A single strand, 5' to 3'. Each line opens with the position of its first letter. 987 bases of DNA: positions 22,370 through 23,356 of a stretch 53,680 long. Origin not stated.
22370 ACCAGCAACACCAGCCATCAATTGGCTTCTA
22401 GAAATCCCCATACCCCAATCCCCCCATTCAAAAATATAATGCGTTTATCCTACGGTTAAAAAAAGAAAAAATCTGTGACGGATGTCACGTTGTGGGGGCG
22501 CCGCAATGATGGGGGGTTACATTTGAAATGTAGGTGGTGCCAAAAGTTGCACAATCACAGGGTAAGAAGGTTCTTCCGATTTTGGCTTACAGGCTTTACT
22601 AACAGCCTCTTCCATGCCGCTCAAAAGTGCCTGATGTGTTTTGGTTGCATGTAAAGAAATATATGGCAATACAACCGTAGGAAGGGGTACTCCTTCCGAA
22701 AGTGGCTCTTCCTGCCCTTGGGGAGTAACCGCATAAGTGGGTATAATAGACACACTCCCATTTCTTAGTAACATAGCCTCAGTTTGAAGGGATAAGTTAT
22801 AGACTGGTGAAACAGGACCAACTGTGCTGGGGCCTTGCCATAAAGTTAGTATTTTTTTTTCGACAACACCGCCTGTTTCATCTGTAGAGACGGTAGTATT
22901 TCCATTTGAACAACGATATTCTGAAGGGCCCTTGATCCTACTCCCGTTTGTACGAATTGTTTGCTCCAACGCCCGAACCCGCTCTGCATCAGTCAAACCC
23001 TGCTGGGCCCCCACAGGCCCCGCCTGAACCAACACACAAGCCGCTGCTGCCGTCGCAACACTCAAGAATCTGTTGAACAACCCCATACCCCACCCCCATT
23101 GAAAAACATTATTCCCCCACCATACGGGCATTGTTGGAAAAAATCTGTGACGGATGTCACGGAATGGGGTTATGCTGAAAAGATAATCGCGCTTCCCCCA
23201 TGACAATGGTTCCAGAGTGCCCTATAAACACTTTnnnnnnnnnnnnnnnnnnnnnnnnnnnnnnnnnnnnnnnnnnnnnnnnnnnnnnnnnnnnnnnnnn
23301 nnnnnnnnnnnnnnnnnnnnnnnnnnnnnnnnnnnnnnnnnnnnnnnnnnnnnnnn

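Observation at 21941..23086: Tandem pair of diverged paralogous secreted two-cysteine proteins of unknown family between priA and dnaB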

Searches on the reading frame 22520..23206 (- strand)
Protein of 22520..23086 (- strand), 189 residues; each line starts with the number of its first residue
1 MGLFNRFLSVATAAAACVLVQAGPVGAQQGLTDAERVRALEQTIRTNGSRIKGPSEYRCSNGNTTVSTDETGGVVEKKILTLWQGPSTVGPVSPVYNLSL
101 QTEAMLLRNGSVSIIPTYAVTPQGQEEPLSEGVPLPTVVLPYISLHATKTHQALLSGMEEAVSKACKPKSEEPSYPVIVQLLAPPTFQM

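Call 5: search_protein_families(library=pfam, proteins=[window:22520-23086:-, window:22520-23206:-], max_evalue=10)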
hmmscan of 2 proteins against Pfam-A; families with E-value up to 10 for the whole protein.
window:22520-23086:- (189 aa): 0 families

window:22520-23206:- (229 aa): 0 families

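Call 8: find_homologous_proteins(query=window:22520-23086:-, max_evalue=0.01)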
Query window:22520-23086:- (189 aa): 25 proteins with E <= 0.01 among 440 candidates.
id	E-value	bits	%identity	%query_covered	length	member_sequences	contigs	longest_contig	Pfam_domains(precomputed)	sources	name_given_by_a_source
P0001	1.5e-113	394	97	100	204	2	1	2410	-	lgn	-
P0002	1.4e-88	313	81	100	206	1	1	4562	-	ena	-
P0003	2.8e-80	286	76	96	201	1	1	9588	-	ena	-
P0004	1.1e-79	284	76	96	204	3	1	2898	-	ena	-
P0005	1.1e-73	264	73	100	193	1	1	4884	-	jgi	jgi:hypothetical protein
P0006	6.1e-71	256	71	100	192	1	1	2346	-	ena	-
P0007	6.8e-71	255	70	100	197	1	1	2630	-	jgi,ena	-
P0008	1.6e-68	248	75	87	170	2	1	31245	-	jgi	jgi:hypothetical protein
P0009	3.2e-68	247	68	99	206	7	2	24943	-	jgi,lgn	jgi:hypothetical protein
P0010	9.0e-68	245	68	100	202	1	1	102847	-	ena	-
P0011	2.0e-67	244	66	100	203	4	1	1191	-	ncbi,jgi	jgi:hypothetical protein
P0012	3.7e-63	230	65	100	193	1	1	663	-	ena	-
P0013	3.1e-62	227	64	100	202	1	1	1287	-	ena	-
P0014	2.7e-56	208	64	100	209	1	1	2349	-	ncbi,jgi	jgi:hypothetical protein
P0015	1.3e-55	206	65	93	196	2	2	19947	-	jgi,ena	-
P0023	6.2e-22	96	41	100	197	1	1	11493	-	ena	-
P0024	6.4e-17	80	37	97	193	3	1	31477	-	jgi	-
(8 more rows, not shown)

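Call 13: find_related_loci(query=window:22520-23086:-, collection=genome_contigs, flank=6000)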
Query window:22520-23086:- (189 aa) in genome_contigs; peptide patterns used: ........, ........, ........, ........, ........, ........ (x = any residue, [..] = any of these).
147 stretches matched a pattern; 2 encode a relative of the query (tblastn E <= 1e-3); 2 distinct loci.
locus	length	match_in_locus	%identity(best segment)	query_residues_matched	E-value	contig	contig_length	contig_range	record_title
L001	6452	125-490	80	68-189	1e-61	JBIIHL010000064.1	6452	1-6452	MAG: Alphaproteobacteria bacterium isolate ME2001-08-13pf_3300042453_group1_bin102 Rohwer_bin2066_scaffold_18101_c1, who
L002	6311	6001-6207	66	1-72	8e-23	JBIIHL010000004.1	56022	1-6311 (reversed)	MAG: Alphaproteobacteria bacterium isolate ME2001-08-13pf_3300042453_group1_bin102 Rohwer_bin2066_scaffold_275_c1, whole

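Call 24: find_encoding_contigs(protein=P0010, flank=4000, max_places=3)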
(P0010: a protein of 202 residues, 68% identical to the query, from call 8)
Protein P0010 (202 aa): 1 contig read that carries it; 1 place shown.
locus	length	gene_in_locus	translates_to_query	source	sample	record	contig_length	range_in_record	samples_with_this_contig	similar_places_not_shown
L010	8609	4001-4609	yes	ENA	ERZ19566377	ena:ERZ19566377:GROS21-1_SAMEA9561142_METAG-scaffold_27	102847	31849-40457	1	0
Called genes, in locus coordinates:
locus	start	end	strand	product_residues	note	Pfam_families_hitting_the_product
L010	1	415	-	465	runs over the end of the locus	PF22694:CtpB_N-like, PF00595:PDZ, PF13180:PDZ_2, PF17820:PDZ_6, PF03572:Peptidase_S41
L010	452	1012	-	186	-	PF01551:Peptidase_M23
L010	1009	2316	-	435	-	PF00202:Aminotran_3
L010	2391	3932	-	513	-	PF00772:DnaB, PF03796:DnaB_C, PF13481:AAA_25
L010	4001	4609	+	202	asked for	-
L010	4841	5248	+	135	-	-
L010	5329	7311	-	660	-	PF17764:PriA_3primeBD, PF00270:DEAD, PF04851:ResIII, PF00271:Helicase_C (faint), PF18319:Zn_ribbon_PriA, PF18074:PriA_C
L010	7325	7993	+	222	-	PF00923:TAL_FSA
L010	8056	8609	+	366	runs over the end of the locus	-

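Call 26: find_encoding_contigs(protein=P0024, flank=4000, max_places=3)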
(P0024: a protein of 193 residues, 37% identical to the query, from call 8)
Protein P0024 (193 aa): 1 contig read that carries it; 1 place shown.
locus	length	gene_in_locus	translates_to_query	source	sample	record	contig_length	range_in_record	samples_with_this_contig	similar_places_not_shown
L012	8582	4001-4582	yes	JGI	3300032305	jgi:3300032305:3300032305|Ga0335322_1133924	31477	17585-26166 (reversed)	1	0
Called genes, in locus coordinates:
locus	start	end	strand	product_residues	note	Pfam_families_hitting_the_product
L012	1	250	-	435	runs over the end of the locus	PF00202:Aminotran_3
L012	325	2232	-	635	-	PF02705:K_trans, PF22776:K_trans_C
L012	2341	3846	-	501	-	PF00772:DnaB, PF03796:DnaB_C, PF13481:AAA_25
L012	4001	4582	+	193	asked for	-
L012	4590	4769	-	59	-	-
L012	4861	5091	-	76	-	-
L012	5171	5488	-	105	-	PF21716:dnstrm_HI1420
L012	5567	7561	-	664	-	PF17764:PriA_3primeBD, PF00270:DEAD, PF04851:ResIII, PF18319:Zn_ribbon_PriA (weak), PF00271:Helicase_C (weak), PF18074:PriA_C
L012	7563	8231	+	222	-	PF00923:TAL_FSA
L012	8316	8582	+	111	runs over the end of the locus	-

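Call 27: find_encoding_contigs(protein=P0023, flank=4000, max_places=3)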
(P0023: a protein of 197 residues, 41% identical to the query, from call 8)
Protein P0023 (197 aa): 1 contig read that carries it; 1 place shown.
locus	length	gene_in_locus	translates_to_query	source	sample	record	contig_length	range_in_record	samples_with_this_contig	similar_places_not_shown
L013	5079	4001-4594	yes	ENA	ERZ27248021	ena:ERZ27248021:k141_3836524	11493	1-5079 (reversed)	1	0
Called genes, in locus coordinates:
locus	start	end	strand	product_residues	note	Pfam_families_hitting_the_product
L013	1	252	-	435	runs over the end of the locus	PF00202:Aminotran_3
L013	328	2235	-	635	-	PF02705:K_trans, PF22776:K_trans_C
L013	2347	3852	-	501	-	PF00772:DnaB, PF03796:DnaB_C, PF13481:AAA_25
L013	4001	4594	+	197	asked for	-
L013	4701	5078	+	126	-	?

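Call 36: predict_structure(alignment_id=A3)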
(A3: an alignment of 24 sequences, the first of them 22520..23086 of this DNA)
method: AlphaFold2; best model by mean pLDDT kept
length: 189 residues; sequences in the alignment: 24
mean_pLDDT: 77.4   pTM: 0.68
mean pLDDT of the five models: 77.4, 76.6, 75.4, 75.3, 66.1
residues with pLDDT >= 90: 98; 70-90: 34; 50-70: 11; < 50: 46
segments of 3 or more residues with pLDDT < 50: 1-28, 172-189
pLDDT, mean of each block of 10 residues (from residue 1): 36 32 44 92 93 87 92 92 78 86 92 95 90 90 96 96 87 47 43
secondary structure, 60 per line:
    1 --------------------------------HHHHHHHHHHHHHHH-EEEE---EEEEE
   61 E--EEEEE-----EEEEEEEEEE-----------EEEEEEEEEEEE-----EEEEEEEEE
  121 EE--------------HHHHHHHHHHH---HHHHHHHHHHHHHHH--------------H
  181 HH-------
elements in order: H33-47 E49-52 E56-61 E64-68 E74-83 E95-106 E112-122 H137-147 H151-165

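Call 39: fold_search(model_id=the predicted structure, library=pdb)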
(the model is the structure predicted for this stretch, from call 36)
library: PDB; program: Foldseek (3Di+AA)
matches with E <= 10: 1049; with E <= 0.001: 0
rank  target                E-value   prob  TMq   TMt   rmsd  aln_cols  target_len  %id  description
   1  4e6f_A                4.0e-03  0.90  0.26  0.28  11.8       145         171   10  Crystal structure of a DUF4468 family protein (BACOVA_04320) from Bacteroides ovatus ATCC 8483 at 1.49 A resolution (released 2012-07-04)
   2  4e6f_B                6.9e-03  0.69  0.23  0.25  12.1       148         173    9  Crystal structure of a DUF4468 family protein (BACOVA_04320) from Bacteroides ovatus ATCC 8483 at 1.49 A resolution (released 2012-07-04)
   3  5jrb_A                1.2e-02  0.21  0.15  0.16  12.1       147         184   15  Rad52(1-212) K102A/K133A/E202A mutant (released 2016-08-10)
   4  8bjm_B                3.1e-02  0.20  0.16  0.16  12.1       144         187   14  Human full length RAD52 undecamer. (released 2023-11-15)
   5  8rjw_F                3.5e-02  0.20  0.16  0.17  11.9       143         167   14  Human RAD52 open ring - ssDNA complex (released 2024-04-24)
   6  8bjm_A                3.7e-02  0.18  0.16  0.16  12.1       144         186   14  Human full length RAD52 undecamer. (released 2023-11-15)
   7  5jrb_K                4.7e-02  0.11  0.15  0.15  12.4       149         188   17  Rad52(1-212) K102A/K133A/E202A mutant (released 2016-08-10)
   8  9har_AA               5.0e-02  0.41  0.24  0.30  12.3       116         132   11  pT=3 virus-like particle of ssRNA phage ESE017 coat protein (released 2024-11-13)
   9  6yfo_AA               5.3e-02  0.51  0.22  0.29  11.8       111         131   15  Virus-like particle of bacteriophage GQ-907 (released 2020-09-02)
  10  5i7l_B                5.3e-02  0.15  0.16  0.15  13.2       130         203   12  Crystal Structure of SPLUNC1 Disulfide Mutant M2 (A48C, V253C) (released 2016-05-18)
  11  7uql_B                5.9e-02  0.30  0.21  0.27  10.1       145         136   12  Pathogenesis related 10-10 app from (released 2023-03-01)
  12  7t4r_N                7.1e-02  0.98  0.23  0.26   2.7        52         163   19  CryoEM structure of the HCMV Pentamer gH/gL/UL128/UL130/UL131A in complex with THBD and neutralizing fabs MSL-109 and  (released 2022-03-23)
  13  7t4r_E                7.6e-02  0.97  0.22  0.25   3.1        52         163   19  CryoEM structure of the HCMV Pentamer gH/gL/UL128/UL130/UL131A in complex with THBD and neutralizing fabs MSL-109 and  (released 2022-03-23)
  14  8rjw_C                7.6e-02  0.15  0.16  0.19  11.9       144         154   14  Human RAD52 open ring - ssDNA complex (released 2024-04-24)
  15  1h2i_A                7.6e-02  0.12  0.16  0.16  11.6       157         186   14  Human Rad52 protein, N-terminal domain (released 2002-10-10)
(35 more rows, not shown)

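Call 41: search_protein_families(library=ncbifam, proteins=[window:22520-23086:-], max_evalue=10)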
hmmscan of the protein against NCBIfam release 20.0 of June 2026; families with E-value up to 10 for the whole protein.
window:22520-23086:- (189 aa): 1 family
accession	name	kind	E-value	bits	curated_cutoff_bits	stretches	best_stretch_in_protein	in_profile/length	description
NF001608.0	PRK00398.1-6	equivalog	0.19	11.6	84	1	56-73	3-20/46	DNA-directed RNA polymerase subunit P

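Call 42: search_protein_families(library=phrogs, proteins=[window:22520-23086:-], max_evalue=10)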
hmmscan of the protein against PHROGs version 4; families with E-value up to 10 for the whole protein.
window:22520-23086:- (189 aa): 0 families

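Call 46: search_protein_representatives(alignment_id=A3)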
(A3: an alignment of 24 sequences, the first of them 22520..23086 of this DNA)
Query: 24 sequences, 193 profile positions. Proteins with E-value up to 0.001 (for the whole library): 10; up to 1e-10: 8; up to 1e-30: 4. The best 10 are listed.
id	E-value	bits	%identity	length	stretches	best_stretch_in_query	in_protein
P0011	9.0e-83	292.8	-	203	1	1-193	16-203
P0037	2.7e-64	232.6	-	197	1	1-187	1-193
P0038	6.3e-50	185.7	-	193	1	1-187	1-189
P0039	1.1e-31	126.2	-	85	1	1-81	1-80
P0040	3.0e-30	121.5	-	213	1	1-193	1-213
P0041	1.9e-27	112.4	-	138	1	1-127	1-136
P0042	2.5e-22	95.7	-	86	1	1-84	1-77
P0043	1.3e-11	60.6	-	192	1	1-81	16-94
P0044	3.0e-09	53.0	-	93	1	1-39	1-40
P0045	9.4e-09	51.4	-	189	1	1-193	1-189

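Call 72: search_solved_structures(query=A3, max_evalue=1)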
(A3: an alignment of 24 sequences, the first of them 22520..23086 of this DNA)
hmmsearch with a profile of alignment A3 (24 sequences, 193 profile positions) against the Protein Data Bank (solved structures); distinct sequences matched with E-value up to 1: 3.
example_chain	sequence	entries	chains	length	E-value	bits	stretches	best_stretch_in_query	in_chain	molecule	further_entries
9his_G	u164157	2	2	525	0.092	15.4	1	116-177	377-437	DUF4270 domain-containing protein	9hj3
3ckf_A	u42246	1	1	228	0.88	12.3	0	64-142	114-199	Outer surface protein A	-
3ckg_A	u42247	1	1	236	0.94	12.2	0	65-141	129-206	Outer surface protein A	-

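Call 73: search_protein_families(library=padloc, proteins=[window:22520-23086:-], max_evalue=1)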
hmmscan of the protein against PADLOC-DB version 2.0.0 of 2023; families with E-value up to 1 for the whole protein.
window:22520-23086:- (189 aa): 0 families

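Call 74: fold_search(model_id=the predicted structure, library=viral)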
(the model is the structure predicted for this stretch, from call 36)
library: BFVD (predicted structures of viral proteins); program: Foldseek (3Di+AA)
matches with E <= 10: 1315; with E <= 0.001: 0
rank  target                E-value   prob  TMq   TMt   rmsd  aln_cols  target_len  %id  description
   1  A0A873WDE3            3.5e-03  0.95  0.27  0.32  15.6       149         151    9  Uncharacterized protein [Burkholderia phage Mana]
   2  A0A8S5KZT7            4.0e-03  0.72  0.20  0.26  11.3       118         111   12  Coat protein [ssRNA phage SRR6960799_31]
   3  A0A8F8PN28            5.0e-03  0.72  0.23  0.23  15.9       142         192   13  Uncharacterized protein [Clandestinovirus]
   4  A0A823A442            5.7e-03  0.54  0.18  0.21  13.8       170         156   13  (no name in the UniProt tables at hand)
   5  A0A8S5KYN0            8.1e-03  0.82  0.24  0.29  11.6       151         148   14  Coat protein [ssRNA phage Gerhypos.2_24]
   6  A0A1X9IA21            1.1e-02  0.60  0.20  0.27  16.4       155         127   14  Uncharacterized protein [Staphylococcus phage vB_SscM-1]
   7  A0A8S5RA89            1.3e-02  0.25  0.17  0.07  22.1       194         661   12  Uncharacterized protein [Siphoviridae sp. ctvxh7]
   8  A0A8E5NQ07            1.4e-02  0.16  0.14  0.14  15.9       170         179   12  (no name in the UniProt tables at hand)
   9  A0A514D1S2            1.5e-02  0.63  0.22  0.26  11.3       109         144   20  Uncharacterized protein [Leviviridae sp.]
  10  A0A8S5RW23            1.5e-02  0.57  0.23  0.18  11.4       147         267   12  Uncharacterized protein [Siphoviridae sp. ctHip2]
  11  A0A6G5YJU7            1.6e-02  0.30  0.16  0.14  12.1       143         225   10  (no name in the UniProt tables at hand)
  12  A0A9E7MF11            2.1e-02  0.69  0.24  0.20  21.5       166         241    8  (no name in the UniProt tables at hand)
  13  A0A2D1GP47            2.1e-02  0.35  0.19  0.16  16.9       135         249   12  (no name in the UniProt tables at hand)
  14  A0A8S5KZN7            2.3e-02  0.35  0.23  0.26  14.2       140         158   13  Coat protein [ssRNA phage SRR7976325_4]
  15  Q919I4                2.5e-02  0.63  0.22  0.28  22.9       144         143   10  Uncharacterized protein [Culex nigripalpus nucleopolyhedrovirus (isolate Florida/1997)]
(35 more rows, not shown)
